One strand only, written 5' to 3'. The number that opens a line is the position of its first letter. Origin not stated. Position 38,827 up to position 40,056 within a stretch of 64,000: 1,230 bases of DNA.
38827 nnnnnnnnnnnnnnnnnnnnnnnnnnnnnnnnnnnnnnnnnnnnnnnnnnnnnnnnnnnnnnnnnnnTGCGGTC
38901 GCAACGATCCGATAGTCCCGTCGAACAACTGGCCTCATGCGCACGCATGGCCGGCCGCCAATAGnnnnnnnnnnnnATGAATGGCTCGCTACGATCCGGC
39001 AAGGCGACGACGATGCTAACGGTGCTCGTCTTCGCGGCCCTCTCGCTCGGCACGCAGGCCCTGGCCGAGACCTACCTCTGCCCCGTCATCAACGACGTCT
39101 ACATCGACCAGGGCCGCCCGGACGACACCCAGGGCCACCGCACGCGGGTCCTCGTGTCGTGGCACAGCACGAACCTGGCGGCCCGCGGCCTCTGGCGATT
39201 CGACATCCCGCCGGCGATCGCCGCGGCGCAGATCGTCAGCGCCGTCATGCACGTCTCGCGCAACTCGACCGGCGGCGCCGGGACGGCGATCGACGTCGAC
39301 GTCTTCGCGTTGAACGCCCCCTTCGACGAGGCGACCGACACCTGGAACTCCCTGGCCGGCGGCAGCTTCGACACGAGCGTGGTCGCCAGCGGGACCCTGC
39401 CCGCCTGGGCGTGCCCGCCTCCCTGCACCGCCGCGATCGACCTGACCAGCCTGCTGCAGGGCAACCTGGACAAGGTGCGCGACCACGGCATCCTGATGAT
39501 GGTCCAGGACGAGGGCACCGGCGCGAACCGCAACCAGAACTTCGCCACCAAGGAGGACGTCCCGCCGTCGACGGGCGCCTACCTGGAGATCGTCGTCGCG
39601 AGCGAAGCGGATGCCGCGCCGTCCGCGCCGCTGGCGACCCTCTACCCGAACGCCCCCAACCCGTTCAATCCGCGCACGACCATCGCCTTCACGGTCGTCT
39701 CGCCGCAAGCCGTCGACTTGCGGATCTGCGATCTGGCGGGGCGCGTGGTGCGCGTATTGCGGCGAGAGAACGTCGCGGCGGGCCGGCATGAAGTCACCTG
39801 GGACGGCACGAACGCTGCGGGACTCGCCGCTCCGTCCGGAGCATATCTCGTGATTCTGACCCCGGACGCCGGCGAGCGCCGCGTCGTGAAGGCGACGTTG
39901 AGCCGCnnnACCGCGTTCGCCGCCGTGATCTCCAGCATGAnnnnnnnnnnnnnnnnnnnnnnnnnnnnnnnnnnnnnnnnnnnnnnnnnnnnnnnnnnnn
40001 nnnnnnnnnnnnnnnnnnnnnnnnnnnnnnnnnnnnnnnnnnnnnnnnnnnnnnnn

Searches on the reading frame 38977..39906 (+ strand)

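Call 39: search_protein_families(library=pfam, proteins=[window:38977-39906:+], max_evalue=0.0001)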
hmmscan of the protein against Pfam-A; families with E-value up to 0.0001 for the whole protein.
window:38977-39906:+ (310 aa): 2 families
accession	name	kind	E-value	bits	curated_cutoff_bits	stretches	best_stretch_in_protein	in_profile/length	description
PF13860.13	FlgD_ig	-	1.1e-10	41.7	27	1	244-292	23-71/79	FlgD Ig-like domain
PF24517.2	CBM96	-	1.9e-06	28.2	26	1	37-193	7-152/164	Carbohydrate-binding module family 96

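Call 55: search_protein_families(library=ncbifam, proteins=[window:38977-39906:+], max_evalue=0.001)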
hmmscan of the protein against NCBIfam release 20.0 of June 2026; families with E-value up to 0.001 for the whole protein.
window:38977-39906:+ (310 aa): 9 families
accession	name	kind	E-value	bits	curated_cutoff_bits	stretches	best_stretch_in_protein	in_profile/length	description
NF033679.1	DNRLRE_dom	domain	6.1e-15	55.7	34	1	40-205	2-163/164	DNRLRE domain-containing protein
NF005176.1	PRK06655.1-1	equivalog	1.3e-08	35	230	1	242-305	95-159/197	flagellar hook assembly protein FlgD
NF009276.0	PRK12633.1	equivalog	1.6e-06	28.1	383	1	245-306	130-191/234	flagellar basal body rod modification protein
NF052323.1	T9SSA_dep_M6i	equivalog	1.7e-06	26.3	600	1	225-292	960-1022/1043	T9SS-dependent M6-like inactivated metalloprotease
NF033707.1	T9SS_sortase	equivalog_domain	5e-05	21.1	420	1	224-294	1000-1075/1095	type IX secretion system sortase PorU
TIGR04183.1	Por_Secre_tail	domain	8.1e-05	22.5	23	1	227-305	3-71/72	T9SS type A sorting domain-containing protein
NF009277.0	PRK12634.1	equivalog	9.1e-05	22.6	333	1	240-295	118-173/221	flagellar basal body rod modification protein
NF052228.1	T9SS_PorZ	equivalog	0.00015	20.3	260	1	227-305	677-751/757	type IX secretion system anionic LPS delivery protein PorZ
NF009452.0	PRK12812.1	equivalog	0.00021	20.6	258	1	244-294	152-204/289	flagellar basal body rod modification protein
